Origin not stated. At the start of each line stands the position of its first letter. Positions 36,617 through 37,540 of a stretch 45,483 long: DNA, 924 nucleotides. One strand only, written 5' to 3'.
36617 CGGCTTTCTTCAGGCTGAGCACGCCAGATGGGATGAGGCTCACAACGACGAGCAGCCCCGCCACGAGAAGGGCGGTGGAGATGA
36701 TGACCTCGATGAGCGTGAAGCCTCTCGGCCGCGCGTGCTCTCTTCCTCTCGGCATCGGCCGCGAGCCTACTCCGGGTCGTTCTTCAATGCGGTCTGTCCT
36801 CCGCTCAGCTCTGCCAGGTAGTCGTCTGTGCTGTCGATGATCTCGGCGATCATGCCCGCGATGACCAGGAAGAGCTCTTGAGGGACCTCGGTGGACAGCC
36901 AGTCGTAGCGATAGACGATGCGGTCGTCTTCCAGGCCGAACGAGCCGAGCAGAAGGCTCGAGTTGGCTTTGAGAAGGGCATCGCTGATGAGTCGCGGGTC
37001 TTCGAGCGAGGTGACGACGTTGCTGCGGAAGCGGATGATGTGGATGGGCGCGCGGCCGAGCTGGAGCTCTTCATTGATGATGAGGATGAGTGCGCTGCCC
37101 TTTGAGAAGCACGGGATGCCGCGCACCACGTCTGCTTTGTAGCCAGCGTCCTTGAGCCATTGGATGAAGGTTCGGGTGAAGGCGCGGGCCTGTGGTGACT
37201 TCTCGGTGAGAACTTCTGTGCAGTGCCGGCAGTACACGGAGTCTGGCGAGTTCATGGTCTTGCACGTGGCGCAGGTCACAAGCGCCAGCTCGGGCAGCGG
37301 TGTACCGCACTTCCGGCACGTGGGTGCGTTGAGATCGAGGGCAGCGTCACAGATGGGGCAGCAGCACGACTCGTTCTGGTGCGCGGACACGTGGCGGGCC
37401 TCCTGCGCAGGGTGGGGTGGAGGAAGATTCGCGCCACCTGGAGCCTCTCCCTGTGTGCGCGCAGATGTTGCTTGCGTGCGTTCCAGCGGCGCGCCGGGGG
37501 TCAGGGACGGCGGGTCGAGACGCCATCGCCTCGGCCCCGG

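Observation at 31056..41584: Candidate second-messenger-controlled pseudopilus / type IV filament module with an unusual gene set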

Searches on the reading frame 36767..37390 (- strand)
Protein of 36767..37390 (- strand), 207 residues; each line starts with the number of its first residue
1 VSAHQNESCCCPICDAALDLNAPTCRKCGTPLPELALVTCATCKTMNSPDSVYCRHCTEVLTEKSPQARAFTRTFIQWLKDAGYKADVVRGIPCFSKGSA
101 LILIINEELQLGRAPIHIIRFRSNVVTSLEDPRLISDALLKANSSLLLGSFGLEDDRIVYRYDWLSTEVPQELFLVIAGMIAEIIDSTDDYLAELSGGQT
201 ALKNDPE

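Call 3: search_protein_families(library=pfam, proteins=[window:36767-37390:-], max_evalue=0.01)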
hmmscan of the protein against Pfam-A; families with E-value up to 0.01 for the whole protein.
window:36767-37390:- (207 aa): 5 families
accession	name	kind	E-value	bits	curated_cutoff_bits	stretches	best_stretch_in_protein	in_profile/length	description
PF12773.13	DZR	-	1e-06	29.2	27.3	1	11-57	1-44/45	Double zinc ribbon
PF22551.1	TY-Chap1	-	7.8e-06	26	27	1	118-203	46-131/132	T3SS (YopN, CesT) and YbjN peptide-binding chaperone 1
PF13248.11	Zn_ribbon_3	-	0.0001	22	27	0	11-32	5-26/26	zinc-ribbon domain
PF13240.11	Zn_Ribbon_1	-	0.00062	19.9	25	1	11-32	2-23/23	zinc-ribbon domain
PF18912.6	DZR_2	-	0.0021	18.3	27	0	6-34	19-48/56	Double zinc ribbon domain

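Call 13: find_homologous_proteins(query=window:36767-37390:-, max_evalue=0.001)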
Query window:36767-37390:- (207 aa): 15 proteins with E <= 0.001 among 407 candidates.
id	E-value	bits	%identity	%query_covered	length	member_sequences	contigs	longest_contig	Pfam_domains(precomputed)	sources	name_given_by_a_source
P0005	6.6e-135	465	99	100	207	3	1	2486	PF22551.2,PF12773.14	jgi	-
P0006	4.2e-116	404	85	99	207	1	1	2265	PF12773.14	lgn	-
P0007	1.8e-111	389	82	99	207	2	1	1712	PF12773.14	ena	-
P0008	2.3e-111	389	83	99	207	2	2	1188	PF22551.2,PF12773.14,PF13248.12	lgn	-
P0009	1.4e-110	386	84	96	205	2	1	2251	PF22551.2,PF12773.14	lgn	-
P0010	5.8e-109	381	80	99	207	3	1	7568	PF22551.2,PF12773.14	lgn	-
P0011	1.7e-108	379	80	99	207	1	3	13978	PF22551.2,PF12773.14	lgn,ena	-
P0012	1.3e-107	376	81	98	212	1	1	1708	PF22551.2,PF12773.14,PF13248.12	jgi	jgi:hypothetical protein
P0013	5.8e-93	329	70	98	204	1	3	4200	-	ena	-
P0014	6.2e-92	325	73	96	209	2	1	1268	PF22551.2,PF12773.14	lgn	-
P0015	5.3e-89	316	72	93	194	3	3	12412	PF12773.14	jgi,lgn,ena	-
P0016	1.3e-83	298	80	81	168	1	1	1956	PF22551.2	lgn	-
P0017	4.7e-78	280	83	73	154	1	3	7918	PF22551.2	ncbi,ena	-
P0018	1.0e-76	275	75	81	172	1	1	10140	PF22551.2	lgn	-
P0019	1.7e-72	262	76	77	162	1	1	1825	-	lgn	-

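Call 14: find_encoding_contigs(protein=P0015, flank=10000, max_places=3)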
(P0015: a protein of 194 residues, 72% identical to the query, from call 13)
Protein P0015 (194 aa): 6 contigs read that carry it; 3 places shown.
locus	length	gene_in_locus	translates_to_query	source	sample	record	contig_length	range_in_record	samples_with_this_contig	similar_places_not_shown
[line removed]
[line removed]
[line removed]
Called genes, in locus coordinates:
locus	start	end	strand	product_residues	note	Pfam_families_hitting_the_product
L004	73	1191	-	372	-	PF00069:Pkinase, PF07714:PK_Tyr_Ser-Thr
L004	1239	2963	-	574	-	-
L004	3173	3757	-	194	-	-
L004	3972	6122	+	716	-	PF13432:TPR_16, PF13414:TPR_11, PF14559:TPR_19, PF00515:TPR_1, PF07719:TPR_2, PF13181:TPR_8, PF23914:TPR_CcmH_CycH, PF12895:ANAPC3, +31 more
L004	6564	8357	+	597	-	PF01520:Amidase_3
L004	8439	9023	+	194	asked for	PF12773:DZR (weak)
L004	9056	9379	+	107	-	-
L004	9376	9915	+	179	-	-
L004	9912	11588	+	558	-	-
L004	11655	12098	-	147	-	PF08814:XisH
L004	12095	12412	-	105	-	PF00211:Guanylate_cyc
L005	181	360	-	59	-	-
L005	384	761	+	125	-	PF02452:PemK_toxin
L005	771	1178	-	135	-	-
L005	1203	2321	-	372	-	PF00069:Pkinase, PF07714:PK_Tyr_Ser-Thr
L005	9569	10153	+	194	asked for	PF12773:DZR (weak)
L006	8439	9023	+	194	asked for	PF12773:DZR (weak)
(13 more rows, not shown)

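Call 15: find_encoding_contigs(protein=P0017, flank=10000, max_places=3)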
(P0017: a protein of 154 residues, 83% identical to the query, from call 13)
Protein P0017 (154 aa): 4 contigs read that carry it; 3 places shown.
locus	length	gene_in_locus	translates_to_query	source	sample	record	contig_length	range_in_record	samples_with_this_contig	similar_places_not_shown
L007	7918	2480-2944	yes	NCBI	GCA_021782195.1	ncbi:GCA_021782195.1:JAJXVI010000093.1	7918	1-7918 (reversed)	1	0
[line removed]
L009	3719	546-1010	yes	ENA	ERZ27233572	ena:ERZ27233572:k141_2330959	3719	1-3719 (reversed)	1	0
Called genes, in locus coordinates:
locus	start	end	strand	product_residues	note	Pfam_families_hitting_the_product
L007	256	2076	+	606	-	PF01520:Amidase_3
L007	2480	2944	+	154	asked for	PF22551:TY-Chap1 (weak)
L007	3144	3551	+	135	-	-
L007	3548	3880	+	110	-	-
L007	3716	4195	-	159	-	-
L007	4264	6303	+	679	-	-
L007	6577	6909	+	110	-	-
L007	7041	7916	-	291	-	?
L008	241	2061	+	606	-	PF01520:Amidase_3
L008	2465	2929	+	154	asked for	PF22551:TY-Chap1 (weak)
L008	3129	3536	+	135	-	-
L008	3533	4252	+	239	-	-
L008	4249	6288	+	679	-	-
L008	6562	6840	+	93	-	?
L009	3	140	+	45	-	?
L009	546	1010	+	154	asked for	PF22551:TY-Chap1 (weak)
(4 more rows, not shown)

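Call 16: find_encoding_contigs(protein=P0013, flank=10000, max_places=3)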
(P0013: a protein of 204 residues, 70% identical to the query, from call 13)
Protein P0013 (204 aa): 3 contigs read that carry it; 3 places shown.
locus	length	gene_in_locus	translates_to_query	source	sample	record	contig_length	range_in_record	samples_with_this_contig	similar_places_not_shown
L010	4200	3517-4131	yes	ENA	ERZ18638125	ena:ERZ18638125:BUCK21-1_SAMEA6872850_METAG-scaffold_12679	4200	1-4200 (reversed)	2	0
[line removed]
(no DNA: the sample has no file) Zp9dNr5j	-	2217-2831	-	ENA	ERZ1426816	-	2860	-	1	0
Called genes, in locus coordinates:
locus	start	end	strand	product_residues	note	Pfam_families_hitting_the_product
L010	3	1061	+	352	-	?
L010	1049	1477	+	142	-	PF01966:HD, PF13487:HD_5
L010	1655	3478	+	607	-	PF01520:Amidase_3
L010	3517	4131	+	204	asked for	-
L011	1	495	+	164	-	?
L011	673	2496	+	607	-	PF01520:Amidase_3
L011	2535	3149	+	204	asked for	-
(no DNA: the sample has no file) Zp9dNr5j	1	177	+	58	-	?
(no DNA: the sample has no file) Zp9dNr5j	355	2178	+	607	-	PF01520:Amidase_3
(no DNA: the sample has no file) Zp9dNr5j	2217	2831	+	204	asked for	-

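Call 18: find_related_loci(query=A1, collection=genome_contigs, flank=10000)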
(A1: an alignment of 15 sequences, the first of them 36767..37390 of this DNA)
Query A1 (207 aa) in genome_contigs; peptide patterns used: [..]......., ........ (x = any residue, [..] = any of these).
81 stretches matched a pattern; 2 encode a relative of the query (tblastn E <= 1e-3); 2 distinct loci.
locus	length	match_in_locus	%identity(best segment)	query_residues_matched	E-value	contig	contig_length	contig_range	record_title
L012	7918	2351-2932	79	9-202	5e-106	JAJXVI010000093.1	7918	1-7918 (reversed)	MAG: bacterium isolate BP5.bin25 NODE_17067_length_7918_cov_0.951739, whole genome shotgun sequence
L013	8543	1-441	76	59-205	1e-75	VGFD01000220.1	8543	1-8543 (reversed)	MAG: Armatimonadetes bacterium isolate M_DeepCast_50m_m2_086 M_DeepCast_50m_m2_086_Ga0194121_10015207, whole genome shot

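Call 20: search_protein_families(library=ncbifam, proteins=[window:36767-37390:-], max_evalue=0.1)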
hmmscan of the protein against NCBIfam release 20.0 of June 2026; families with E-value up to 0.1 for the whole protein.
window:36767-37390:- (207 aa): 2 families
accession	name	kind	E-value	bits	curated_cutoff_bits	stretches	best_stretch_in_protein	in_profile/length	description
NF003161.0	PRK04136.1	equivalog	0.025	14.1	54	0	39-58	16-35/49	50S ribosomal protein L40e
NF041915.1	HVO_2901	equivalog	0.069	13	80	0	39-64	3-28/55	HVO_2901 family zinc finger protein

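Call 40: search_protein_families(library=pfam, proteins=[L007:6577-6909:+, L007:7041-7916:-], max_evalue=0.01)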
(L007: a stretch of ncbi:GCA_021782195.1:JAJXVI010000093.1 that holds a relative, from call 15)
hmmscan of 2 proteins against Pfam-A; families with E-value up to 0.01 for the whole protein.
L007:6577-6909:+ (110 aa): 0 families

L007:7041-7916:- (291 aa): 1 family
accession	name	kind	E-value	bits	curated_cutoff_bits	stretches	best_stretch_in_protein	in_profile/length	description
PF07676.18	PD40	-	3.2e-25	87.9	20.9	3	207-235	2-29/38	WD40-like Beta Propeller Repeat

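Call 54: search_solved_structures(query=A1, max_evalue=10)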
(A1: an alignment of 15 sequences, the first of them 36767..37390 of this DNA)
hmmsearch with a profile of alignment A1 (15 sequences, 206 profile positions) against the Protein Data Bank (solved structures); distinct sequences matched with E-value up to 10: 20.
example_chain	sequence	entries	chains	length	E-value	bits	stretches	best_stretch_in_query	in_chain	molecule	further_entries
6wxk_A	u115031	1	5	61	0.034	17.1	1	23-60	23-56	PHD finger protein 23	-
3oam_A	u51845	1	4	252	0.24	14.4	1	22-87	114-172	3-deoxy-manno-octulosonate cytidylyltransferase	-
2cr8_A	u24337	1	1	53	0.5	13.3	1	38-71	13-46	Mdm4 protein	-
7mo2_B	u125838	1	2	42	0.69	12.9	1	34-57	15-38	Nuclear pore complex protein Nup153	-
9e6q_Ag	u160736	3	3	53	0.77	12.7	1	37-57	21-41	Large ribosomal subunit protein eL40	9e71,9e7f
1wfk_A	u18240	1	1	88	0.82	12.7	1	16-66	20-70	zinc finger, FYVE domain containing 19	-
3ch5_B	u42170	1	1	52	0.82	12.6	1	32-57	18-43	Fragment of Nuclear pore complex protein Nup153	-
2k0c_A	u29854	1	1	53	0.86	12.6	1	32-57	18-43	Nuclear pore complex protein Nup153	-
2c6a_A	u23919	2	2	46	1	12.4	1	37-59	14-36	UBIQUITIN-PROTEIN LIGASE E3 MDM2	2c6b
2yt5_A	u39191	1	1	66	1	12.3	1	6-62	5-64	Metal-response element-binding transcription factor 2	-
3gj3_B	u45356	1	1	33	1.1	12.2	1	38-57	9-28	Nuclear pore complex protein Nup153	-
5l2x_A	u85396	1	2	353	1.5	11.8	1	11-88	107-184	DNA-directed primase/polymerase protein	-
7jk1_A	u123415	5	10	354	1.5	11.8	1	11-88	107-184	DNA-directed primase/polymerase protein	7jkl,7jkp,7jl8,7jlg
4q0t_A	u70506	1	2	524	5.5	10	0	5-57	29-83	Eight-heme nitrite reductase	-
2zo5_A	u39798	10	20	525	5.5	10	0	5-57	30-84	Eight-heme nitrite reductase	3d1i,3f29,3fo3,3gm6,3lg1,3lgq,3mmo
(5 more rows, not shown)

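Call 66: predict_structure(alignment_id=A1)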
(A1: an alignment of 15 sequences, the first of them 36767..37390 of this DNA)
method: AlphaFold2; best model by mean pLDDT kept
length: 207 residues; sequences in the alignment: 15
mean_pLDDT: 47.2   pTM: 0.32
mean pLDDT of the five models: 47.2, 46.4, 43.9, 41.2, 39.6
residues with pLDDT >= 90: 0; 70-90: 33; 50-70: 36; < 50: 138
segments of 3 or more residues with pLDDT < 50: 1-6, 82-207
pLDDT, mean of each block of 10 residues (from residue 1): 46 78 84 69 69 69 51 53 44 31 30 30 29 38 31 38 36 43 43 43 33
secondary structure, 60 per line:
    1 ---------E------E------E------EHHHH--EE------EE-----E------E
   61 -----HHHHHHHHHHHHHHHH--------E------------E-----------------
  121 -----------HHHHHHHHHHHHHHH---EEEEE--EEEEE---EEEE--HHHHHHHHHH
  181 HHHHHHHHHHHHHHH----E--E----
elements in order: H32-35 H66-81 H132-146 E150-154 E157-161 E165-168 H171-195

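Call 87: search_protein_families(library=pfam, alignment_id=A1, max_evalue=0.01)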
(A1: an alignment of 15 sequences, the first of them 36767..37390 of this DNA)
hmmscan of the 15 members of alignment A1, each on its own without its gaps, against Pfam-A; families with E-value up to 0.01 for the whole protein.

A. member 1, window:36767-37390:- (207 aa): 5 families
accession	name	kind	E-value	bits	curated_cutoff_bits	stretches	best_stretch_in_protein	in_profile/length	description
PF12773.13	DZR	-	1e-06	29.2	27.3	1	11-57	1-44/45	Double zinc ribbon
PF22551.1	TY-Chap1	-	7.8e-06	26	27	1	118-203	46-131/132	T3SS (YopN, CesT) and YbjN peptide-binding chaperone 1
PF13248.11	Zn_ribbon_3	-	0.0001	22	27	0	11-32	5-26/26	zinc-ribbon domain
PF13240.11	Zn_Ribbon_1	-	0.00062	19.9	25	1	11-32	2-23/23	zinc-ribbon domain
PF18912.6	DZR_2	-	0.0021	18.3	27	0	6-34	19-48/56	Double zinc ribbon domain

B. families by the number of members that match (of 15 scanned): 10 families
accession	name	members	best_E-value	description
PF22551.1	TY-Chap1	15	3.4e-07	T3SS (YopN, CesT) and YbjN peptide-binding chaperone 1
PF12773.13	DZR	11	3.1e-08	Double zinc ribbon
PF13248.11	Zn_ribbon_3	10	5.4e-08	zinc-ribbon domain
PF13240.11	Zn_Ribbon_1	8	9.9e-06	zinc-ribbon domain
PF18912.6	DZR_2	7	0.00016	Double zinc ribbon domain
PF10722.14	YbjN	2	7.6e-05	Putative bacterial sensory transduction regulator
PF17032.10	Zn_ribbon_15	2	0.00061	zinc-ribbon family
PF22550.1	CesT_Tir_1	2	0.0035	CesT_Tir_1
PF00130.28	C1_1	1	0.0038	Phorbol esters/diacylglycerol binding domain (C1 domain)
PF12172.15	zf-ChsH2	1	0.0063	ChsH2, rubredoxin-like zinc ribbon domain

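Call 97: search_protein_families(library=padloc, proteins=[window:36767-37390:-], max_evalue=0.001)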
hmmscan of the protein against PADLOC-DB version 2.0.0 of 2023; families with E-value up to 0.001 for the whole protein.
window:36767-37390:- (207 aa): 0 families
